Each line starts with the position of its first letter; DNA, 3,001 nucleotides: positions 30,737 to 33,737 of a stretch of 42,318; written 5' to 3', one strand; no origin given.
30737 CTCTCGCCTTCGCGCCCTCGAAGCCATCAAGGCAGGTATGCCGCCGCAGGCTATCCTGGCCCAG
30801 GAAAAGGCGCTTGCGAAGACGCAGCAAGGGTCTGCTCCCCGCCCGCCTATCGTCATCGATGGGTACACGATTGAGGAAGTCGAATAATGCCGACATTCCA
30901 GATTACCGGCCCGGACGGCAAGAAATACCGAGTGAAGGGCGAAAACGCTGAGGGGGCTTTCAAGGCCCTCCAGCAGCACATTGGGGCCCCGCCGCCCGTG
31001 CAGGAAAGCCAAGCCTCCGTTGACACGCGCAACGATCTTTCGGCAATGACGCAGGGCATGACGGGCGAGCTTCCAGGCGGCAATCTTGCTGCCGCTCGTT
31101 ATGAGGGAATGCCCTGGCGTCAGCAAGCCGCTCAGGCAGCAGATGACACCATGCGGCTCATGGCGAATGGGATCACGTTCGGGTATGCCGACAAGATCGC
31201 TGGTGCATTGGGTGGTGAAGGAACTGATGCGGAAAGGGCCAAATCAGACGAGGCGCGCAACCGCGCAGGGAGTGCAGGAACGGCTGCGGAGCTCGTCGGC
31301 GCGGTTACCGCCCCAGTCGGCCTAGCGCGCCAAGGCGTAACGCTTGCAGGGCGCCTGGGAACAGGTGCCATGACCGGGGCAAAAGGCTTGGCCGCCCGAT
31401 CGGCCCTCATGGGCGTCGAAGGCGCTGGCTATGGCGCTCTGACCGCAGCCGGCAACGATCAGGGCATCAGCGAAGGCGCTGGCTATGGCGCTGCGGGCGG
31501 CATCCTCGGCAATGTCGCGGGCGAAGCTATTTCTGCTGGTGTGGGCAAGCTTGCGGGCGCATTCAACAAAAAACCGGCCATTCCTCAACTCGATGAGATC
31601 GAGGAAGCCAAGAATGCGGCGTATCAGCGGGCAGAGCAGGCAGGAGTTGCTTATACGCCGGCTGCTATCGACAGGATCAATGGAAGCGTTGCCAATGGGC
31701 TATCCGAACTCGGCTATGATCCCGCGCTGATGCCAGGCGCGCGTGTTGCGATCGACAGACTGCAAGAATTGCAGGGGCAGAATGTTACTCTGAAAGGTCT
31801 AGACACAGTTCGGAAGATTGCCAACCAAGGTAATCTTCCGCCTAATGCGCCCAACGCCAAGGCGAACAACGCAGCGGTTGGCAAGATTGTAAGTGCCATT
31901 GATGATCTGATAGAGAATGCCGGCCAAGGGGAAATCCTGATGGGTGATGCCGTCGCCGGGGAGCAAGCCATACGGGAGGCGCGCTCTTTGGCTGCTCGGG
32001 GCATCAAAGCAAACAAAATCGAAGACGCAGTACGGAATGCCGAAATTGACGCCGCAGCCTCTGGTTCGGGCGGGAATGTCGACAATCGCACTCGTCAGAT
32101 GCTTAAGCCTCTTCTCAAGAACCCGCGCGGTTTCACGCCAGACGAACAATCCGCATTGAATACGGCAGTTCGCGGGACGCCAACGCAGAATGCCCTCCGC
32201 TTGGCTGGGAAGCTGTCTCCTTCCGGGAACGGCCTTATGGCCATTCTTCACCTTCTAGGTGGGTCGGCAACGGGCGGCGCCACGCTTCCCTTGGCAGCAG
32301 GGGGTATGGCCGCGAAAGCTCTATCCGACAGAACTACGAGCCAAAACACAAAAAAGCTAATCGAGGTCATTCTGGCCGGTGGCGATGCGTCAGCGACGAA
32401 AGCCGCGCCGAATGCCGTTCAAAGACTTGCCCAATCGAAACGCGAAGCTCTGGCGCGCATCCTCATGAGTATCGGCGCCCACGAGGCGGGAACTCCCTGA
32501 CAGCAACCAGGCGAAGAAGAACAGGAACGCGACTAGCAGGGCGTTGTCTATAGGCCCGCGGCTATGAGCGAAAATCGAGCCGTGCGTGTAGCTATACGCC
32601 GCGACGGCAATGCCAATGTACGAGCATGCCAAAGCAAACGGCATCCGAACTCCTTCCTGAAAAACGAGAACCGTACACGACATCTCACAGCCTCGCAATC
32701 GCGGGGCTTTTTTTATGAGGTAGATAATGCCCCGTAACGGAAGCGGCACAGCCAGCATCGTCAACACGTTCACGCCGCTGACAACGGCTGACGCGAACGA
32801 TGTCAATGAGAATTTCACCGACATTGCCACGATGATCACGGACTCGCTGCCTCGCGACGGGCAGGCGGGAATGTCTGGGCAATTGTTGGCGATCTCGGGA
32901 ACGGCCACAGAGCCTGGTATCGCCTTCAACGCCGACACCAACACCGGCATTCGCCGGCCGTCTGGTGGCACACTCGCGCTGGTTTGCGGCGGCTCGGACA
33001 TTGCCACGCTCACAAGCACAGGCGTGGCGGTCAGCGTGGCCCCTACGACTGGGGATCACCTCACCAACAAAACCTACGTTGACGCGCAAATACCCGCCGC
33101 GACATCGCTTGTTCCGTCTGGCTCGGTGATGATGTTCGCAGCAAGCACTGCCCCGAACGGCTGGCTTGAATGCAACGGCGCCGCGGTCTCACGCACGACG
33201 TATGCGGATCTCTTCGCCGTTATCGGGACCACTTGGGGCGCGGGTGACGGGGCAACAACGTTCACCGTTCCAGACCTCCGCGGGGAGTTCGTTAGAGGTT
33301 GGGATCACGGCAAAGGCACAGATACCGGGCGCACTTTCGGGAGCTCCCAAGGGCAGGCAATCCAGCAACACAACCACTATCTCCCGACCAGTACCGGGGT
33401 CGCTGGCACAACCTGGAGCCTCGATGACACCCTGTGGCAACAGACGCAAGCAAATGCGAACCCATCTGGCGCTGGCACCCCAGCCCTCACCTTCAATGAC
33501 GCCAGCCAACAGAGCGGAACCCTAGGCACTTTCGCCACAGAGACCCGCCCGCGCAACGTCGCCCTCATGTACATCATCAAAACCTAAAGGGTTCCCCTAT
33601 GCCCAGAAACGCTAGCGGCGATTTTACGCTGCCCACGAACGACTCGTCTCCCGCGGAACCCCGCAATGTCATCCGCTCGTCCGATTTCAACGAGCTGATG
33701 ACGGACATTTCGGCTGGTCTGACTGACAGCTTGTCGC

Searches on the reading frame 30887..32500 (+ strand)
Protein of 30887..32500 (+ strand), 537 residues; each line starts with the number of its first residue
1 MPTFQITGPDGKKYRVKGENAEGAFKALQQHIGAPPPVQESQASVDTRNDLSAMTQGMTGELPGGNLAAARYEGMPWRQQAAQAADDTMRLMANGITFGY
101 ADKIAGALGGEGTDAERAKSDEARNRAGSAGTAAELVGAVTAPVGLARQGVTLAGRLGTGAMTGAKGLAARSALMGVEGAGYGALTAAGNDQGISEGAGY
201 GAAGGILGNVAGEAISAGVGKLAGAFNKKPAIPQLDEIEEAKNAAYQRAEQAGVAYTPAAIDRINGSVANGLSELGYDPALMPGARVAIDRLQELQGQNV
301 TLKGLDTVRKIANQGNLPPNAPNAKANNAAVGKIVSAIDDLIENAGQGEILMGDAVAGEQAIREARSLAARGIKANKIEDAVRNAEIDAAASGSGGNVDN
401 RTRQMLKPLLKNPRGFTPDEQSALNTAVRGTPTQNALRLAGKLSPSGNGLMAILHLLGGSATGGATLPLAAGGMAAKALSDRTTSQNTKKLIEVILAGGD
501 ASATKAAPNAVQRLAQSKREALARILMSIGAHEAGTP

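Call 30: search_protein_families(library=phrogs, proteins=[window:30887-32500:+], max_evalue=0.00001)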
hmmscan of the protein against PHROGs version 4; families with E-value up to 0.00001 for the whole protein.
window:30887-32500:+ (537 aa): 2 families
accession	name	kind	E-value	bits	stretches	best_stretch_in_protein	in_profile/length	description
phrog_37988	-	unknown function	3.8e-19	69.5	1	64-318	560-832/920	-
phrog_21712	-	head and packaging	8.9e-18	65.5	1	3-508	3-476/500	major head protein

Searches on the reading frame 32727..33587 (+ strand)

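Call 3: search_protein_families(library=pfam, proteins=[window:32727-33587:+], max_evalue=0.1)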
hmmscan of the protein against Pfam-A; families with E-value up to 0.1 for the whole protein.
window:32727-33587:+ (286 aa): 1 family
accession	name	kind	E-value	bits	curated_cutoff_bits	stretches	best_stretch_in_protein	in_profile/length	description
PF07484.17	Collar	-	6.3e-27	93.7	24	1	132-189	1-57/57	Phage Tail Collar Domain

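Call 5: search_protein_families(library=phrogs, proteins=[window:32727-33587:+], max_evalue=0.01)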
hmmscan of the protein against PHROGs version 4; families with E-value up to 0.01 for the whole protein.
window:32727-33587:+ (286 aa): 30 families (the best 25 are shown)
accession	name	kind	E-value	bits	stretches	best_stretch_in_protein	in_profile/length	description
phrog_523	-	tail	2.4e-51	176.3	1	99-285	457-636/673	tail collar fiber protein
phrog_1858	-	tail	6.7e-45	154.4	1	84-285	111-292/1018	tail fiber protein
phrog_327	-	tail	2.6e-42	147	1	11-286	225-441/618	tail protein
phrog_25747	-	tail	4.4e-36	125.2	1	128-226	677-776/901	tail fiber protein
phrog_1800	-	tail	5.9e-32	112.3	1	107-286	365-545/545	tail collar fiber protein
phrog_3100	-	tail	5.1e-31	110.3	1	135-285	224-380/382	tail fiber protein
phrog_38759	-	unknown function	3.4e-29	102.9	1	132-285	756-919/920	-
phrog_12846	-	tail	1.8e-25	90.8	1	127-286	153-304/552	tail fiber protein; Ig-domain containing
phrog_9116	-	tail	8.5e-25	88.4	1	129-198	59-128/455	tail protein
phrog_19618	-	tail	7.4e-24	85.4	1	103-219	113-221/387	tail collar protein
phrog_14307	-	unknown function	1.2e-22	81.1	1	121-219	40-128/137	-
phrog_20472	-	unknown function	2.6e-18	67.5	1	129-285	225-364/366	-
phrog_4849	-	tail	1e-16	61.7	1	52-220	468-659/788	tail protein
phrog_6256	-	tail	2.9e-14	54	1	122-261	282-407/686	tail fiber protein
phrog_31611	-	tail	3.6e-13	50.4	1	117-229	147-266/385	tail collar protein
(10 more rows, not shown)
